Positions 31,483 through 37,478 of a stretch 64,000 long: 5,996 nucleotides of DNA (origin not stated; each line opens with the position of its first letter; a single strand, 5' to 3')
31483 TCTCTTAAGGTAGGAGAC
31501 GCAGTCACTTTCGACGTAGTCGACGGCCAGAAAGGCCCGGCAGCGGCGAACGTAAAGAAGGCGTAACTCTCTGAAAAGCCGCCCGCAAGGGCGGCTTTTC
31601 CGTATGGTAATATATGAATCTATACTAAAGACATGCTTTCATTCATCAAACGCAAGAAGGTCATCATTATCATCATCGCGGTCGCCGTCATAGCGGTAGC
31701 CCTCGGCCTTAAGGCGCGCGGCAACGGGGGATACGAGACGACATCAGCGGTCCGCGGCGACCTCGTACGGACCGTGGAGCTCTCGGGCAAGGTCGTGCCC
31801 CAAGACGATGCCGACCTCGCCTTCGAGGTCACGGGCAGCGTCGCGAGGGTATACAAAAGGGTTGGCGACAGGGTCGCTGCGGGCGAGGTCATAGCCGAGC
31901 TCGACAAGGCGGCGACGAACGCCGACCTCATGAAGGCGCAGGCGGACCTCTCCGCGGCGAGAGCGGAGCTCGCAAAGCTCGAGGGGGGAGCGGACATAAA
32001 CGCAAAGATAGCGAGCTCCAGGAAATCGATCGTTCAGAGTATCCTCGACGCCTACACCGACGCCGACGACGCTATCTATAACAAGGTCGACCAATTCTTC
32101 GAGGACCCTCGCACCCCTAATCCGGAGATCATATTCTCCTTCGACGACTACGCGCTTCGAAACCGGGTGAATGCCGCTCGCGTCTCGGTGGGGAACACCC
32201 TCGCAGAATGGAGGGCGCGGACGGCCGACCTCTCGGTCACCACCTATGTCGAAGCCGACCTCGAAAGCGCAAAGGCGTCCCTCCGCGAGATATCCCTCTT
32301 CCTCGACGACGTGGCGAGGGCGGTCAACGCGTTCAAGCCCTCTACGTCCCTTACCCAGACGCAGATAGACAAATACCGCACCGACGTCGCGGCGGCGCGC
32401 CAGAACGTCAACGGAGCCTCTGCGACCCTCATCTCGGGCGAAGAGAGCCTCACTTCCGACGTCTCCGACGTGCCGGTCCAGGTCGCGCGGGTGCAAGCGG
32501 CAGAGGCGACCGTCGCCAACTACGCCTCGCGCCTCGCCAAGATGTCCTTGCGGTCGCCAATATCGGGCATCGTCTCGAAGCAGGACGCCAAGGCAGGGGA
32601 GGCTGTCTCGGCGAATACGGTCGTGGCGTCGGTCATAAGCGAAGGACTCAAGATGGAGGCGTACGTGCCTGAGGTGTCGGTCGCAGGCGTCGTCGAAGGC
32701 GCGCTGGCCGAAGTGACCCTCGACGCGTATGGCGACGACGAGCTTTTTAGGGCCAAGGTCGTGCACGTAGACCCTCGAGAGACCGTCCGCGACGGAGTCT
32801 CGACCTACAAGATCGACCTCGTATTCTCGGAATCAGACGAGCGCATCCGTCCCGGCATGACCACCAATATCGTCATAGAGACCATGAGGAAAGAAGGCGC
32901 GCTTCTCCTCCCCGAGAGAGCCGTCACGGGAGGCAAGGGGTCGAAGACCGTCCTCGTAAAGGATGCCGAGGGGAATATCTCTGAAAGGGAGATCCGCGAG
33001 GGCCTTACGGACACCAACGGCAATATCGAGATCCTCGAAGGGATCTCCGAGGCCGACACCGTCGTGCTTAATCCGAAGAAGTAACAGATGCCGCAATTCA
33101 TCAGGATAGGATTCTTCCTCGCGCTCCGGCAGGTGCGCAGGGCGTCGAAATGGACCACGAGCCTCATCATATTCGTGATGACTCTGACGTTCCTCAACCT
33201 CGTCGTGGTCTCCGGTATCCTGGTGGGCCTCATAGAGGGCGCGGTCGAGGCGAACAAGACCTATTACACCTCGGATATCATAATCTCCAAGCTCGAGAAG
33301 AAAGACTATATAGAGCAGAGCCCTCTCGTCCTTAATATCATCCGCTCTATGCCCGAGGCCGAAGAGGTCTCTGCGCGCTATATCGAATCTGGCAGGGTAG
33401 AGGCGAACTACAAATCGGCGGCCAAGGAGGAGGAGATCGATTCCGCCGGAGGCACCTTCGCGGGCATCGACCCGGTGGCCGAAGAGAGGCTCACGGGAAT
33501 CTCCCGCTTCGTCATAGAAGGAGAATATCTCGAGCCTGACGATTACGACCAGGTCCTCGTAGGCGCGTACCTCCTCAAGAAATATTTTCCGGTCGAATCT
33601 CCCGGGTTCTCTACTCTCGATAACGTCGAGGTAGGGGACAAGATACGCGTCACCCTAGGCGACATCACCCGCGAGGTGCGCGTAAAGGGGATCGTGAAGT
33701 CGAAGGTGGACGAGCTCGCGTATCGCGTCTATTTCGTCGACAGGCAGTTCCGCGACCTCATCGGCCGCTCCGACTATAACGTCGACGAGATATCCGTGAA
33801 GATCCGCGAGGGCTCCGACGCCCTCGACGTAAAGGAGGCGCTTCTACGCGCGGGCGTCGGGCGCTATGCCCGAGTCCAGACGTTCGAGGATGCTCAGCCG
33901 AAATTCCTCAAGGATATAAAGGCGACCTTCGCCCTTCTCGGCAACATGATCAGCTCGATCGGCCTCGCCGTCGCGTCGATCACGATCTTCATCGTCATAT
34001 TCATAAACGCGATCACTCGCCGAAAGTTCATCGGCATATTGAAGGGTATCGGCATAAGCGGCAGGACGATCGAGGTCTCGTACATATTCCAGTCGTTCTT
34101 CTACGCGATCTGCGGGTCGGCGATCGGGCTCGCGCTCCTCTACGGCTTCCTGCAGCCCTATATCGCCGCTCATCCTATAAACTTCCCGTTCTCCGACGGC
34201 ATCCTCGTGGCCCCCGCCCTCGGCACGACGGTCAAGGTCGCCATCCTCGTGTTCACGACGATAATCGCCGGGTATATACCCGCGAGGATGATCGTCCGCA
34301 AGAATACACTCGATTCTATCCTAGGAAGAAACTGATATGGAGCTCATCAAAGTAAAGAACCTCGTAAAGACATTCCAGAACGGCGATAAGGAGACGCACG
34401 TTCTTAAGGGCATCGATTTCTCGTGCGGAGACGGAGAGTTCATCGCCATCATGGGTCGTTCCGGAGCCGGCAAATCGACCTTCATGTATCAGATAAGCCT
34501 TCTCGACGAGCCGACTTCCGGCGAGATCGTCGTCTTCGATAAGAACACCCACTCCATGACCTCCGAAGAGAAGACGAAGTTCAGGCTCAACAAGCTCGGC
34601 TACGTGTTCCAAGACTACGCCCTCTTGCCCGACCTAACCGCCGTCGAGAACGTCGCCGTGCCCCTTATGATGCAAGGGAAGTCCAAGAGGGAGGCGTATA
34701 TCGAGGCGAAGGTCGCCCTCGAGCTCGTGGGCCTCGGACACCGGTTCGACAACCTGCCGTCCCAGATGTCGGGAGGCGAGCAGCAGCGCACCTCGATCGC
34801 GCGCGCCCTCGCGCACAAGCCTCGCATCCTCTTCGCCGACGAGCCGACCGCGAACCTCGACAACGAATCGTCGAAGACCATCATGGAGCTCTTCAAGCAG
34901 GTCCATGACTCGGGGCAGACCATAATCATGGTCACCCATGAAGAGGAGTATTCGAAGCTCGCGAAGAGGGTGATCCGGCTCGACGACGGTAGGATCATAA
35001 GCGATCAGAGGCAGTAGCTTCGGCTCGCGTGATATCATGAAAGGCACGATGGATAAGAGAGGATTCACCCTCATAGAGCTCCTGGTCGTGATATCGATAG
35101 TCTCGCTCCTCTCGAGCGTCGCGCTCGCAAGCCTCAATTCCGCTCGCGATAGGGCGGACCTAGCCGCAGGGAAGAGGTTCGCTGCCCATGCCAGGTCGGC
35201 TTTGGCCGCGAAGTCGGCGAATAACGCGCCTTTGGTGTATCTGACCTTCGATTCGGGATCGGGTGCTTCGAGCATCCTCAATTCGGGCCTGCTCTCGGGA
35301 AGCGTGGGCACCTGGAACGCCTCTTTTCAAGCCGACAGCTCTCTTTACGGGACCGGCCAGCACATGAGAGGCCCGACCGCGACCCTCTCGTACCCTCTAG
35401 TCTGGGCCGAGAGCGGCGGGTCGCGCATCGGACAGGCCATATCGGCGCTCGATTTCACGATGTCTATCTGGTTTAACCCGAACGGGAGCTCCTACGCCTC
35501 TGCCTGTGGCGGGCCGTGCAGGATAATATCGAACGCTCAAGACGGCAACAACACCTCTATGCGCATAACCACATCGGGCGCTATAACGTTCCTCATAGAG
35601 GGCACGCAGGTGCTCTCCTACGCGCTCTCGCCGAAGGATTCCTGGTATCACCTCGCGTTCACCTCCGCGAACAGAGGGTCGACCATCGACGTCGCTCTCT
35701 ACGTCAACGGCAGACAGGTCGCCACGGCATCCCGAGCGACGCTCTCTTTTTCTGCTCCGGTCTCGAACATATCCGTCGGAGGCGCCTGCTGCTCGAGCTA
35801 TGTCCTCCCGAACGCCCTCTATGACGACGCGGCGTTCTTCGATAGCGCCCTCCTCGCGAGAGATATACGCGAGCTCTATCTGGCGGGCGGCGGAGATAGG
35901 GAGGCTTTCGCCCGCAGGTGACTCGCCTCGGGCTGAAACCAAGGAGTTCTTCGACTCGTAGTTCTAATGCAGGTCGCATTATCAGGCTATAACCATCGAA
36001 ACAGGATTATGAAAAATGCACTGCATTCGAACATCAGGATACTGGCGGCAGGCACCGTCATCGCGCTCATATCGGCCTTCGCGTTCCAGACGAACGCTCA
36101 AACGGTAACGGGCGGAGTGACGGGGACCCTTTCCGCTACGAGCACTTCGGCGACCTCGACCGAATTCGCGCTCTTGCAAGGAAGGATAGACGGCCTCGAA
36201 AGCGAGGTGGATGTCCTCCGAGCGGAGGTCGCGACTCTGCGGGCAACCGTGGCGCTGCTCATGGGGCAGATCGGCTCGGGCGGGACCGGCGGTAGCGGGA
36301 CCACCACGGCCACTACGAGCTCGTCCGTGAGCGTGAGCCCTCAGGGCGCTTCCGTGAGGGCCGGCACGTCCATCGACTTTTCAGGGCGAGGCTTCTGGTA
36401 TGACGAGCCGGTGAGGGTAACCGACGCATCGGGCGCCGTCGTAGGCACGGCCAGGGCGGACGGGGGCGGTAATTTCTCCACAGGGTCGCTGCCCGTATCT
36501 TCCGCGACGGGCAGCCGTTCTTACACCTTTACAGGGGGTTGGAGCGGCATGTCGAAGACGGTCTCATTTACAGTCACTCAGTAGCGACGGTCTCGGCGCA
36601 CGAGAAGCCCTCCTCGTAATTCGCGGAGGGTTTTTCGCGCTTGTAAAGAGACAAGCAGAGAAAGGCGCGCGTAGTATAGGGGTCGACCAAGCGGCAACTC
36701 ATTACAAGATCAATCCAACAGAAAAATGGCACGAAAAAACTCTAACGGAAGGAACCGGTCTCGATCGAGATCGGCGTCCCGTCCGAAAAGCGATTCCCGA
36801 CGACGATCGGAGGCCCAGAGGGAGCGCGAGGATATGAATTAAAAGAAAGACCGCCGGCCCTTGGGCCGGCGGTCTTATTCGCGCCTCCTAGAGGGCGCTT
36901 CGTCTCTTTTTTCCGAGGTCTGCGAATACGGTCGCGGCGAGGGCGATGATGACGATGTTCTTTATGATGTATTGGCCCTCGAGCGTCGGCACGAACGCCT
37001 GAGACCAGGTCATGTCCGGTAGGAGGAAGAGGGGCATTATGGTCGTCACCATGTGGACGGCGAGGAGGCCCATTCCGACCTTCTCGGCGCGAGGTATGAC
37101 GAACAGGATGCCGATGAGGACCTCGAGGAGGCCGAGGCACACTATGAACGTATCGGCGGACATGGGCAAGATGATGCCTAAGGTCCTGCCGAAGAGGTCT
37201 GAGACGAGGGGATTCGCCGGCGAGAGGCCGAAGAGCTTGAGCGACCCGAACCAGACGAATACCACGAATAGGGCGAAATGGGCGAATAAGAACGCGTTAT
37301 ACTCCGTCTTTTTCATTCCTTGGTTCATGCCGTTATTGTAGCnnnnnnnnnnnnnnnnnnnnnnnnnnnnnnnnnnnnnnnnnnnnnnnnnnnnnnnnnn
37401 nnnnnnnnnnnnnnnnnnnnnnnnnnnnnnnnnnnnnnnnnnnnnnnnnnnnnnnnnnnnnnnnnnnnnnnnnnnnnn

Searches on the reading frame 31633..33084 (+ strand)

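Call 8: search_protein_families(library=pfam, proteins=[window:31633-33084:+], max_evalue=0.001)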
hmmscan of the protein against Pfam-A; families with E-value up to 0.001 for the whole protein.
window:31633-33084:+ (483 aa): 3 families
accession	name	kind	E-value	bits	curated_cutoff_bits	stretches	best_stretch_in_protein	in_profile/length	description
PF16576.10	HlyD_D23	-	7.1e-13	48.8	30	1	294-410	99-213/214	Barrel-sandwich domain of CusB or HlyD membrane-fusion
PF13437.12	HlyD_3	-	3.9e-11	44.1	22.2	1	306-407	2-105/106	HlyD family secretion protein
PF00364.28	Biotin_lipoyl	-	5.8e-05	23.3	22.1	0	67-91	14-37/73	Biotin-requiring enzyme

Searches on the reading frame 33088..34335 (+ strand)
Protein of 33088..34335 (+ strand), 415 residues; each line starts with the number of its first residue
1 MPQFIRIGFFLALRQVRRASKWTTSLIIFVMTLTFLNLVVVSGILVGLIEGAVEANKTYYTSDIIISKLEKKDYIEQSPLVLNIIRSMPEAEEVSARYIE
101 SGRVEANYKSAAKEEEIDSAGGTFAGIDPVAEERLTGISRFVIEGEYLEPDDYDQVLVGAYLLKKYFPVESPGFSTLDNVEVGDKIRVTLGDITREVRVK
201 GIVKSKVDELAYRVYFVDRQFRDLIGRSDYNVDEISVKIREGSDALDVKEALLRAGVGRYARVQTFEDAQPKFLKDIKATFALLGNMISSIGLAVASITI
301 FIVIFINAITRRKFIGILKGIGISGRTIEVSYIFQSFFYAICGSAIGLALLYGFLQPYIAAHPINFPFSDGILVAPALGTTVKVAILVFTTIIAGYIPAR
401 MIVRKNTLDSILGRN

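Call 8: search_protein_families(library=pfam, proteins=[window:33088-34335:+], max_evalue=0.001)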
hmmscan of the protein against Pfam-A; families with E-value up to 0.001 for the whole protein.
window:33088-34335:+ (415 aa): 1 family
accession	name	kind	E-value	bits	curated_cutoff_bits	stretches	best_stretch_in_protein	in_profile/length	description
PF02687.27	FtsX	-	3.9e-11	43.5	25.5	1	287-406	2-119/120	FtsX-like permease C-terminal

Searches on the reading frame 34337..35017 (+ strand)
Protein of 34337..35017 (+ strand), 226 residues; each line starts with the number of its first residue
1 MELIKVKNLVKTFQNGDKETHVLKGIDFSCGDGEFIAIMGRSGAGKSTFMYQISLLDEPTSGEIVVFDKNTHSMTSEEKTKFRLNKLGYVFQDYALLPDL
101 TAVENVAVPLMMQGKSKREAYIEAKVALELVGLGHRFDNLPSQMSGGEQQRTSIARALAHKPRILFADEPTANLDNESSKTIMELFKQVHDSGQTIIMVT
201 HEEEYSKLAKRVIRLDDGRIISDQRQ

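Call 8: search_protein_families(library=pfam, proteins=[window:34337-35017:+], max_evalue=0.001)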
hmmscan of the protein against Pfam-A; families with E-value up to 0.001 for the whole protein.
window:34337-35017:+ (226 aa): 3 families
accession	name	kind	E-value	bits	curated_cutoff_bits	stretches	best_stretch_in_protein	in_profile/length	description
PF00005.33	ABC_tran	-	1.3e-32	113.7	25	1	23-172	1-137/137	ABC transporter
PF02463.25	SMC_N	-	1.3e-08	35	40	1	33-215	24-211/220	RecF/RecN/SMC N terminal domain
PF13304.12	AAA_21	-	6.9e-06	26.8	27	0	143-201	237-298/304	AAA domain, putative AbiEii toxin, Type IV TA system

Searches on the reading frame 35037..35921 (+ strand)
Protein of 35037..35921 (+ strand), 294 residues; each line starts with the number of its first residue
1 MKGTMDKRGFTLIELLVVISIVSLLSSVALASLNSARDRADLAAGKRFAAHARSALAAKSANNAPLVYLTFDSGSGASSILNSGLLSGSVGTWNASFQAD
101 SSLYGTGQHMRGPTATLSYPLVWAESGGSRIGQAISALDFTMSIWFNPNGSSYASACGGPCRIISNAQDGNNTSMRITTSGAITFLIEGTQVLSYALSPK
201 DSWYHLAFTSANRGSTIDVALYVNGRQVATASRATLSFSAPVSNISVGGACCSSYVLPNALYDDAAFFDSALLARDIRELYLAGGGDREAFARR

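Call 62: search_protein_families(library=pfam, proteins=[window:35037-35921:+], max_evalue=0.01)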
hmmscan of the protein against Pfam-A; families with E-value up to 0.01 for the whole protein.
window:35037-35921:+ (294 aa): 2 families
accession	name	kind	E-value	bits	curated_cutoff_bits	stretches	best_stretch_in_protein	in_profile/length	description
PF13385.13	Laminin_G_3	-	3.6e-14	53.6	27.6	1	137-277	16-150/151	Concanavalin A-like lectin/glucanases superfamily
PF07963.17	N_methyl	-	5e-08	32.6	21.2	1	6-30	3-27/27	Prokaryotic N-terminal methylation motif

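Call 64: search_protein_families(library=ncbifam, proteins=[window:35037-35921:+], max_evalue=0.001)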
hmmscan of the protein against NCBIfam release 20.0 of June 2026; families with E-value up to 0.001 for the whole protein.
window:35037-35921:+ (294 aa): 7 families
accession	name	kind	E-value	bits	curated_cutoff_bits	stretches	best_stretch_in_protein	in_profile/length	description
TIGR02532.1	IV_pilin_GFxxxE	domain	1.3e-08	34.3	16.3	1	7-30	1-24/24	prepilin-type N-terminal cleavage/methylation domain-containing protein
TIGR01708.2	typeII_sec_gspH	equivalog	1.4e-08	34.9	80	1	8-55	2-50/169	type II secretion system minor pseudopilin GspH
NF007862.0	PRK10574.1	equivalog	4.6e-06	26.8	138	1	5-35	2-32/145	prepilin peptidase-dependent pilin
TIGR01710.1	typeII_sec_gspG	equivalog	1.1e-05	25.4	88.85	1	8-47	1-40/134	type II secretion system major pseudopilin GspG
NF007800.0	PRK10506.1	equivalog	2.6e-05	24.1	158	1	5-44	6-45/163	prepilin peptidase-dependent protein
TIGR02596.1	TIGR02596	subfamily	0.00018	21.6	70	1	10-55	1-47/196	Verru_Chthon cassette protein D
NF041013.1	T4P_ComGE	equivalog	0.00047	20.2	49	1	7-39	3-35/83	competence type IV pilus minor pilin ComGE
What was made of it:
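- On Type IV pilins (prepilin peptidase-dependent, PF07963 N_methyl): A true N_methyl protein exists elsewhere in the window, at 35037-35921 (calls 62, 64).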

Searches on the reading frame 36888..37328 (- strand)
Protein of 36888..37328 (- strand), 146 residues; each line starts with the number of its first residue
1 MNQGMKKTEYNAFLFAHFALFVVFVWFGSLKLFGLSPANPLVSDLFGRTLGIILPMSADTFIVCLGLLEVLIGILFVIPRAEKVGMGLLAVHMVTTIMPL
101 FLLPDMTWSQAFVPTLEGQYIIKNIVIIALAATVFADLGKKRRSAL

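Call 63: search_protein_families(library=pfam, proteins=[window:36888-37328:-], max_evalue=0.01)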
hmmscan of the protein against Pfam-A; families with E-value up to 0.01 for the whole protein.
window:36888-37328:- (146 aa): 1 family
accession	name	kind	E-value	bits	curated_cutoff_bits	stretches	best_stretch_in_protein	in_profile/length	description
PF04224.18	DUF417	-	3.9e-08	33.5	27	1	64-137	89-169/175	Protein of unknown function, DUF417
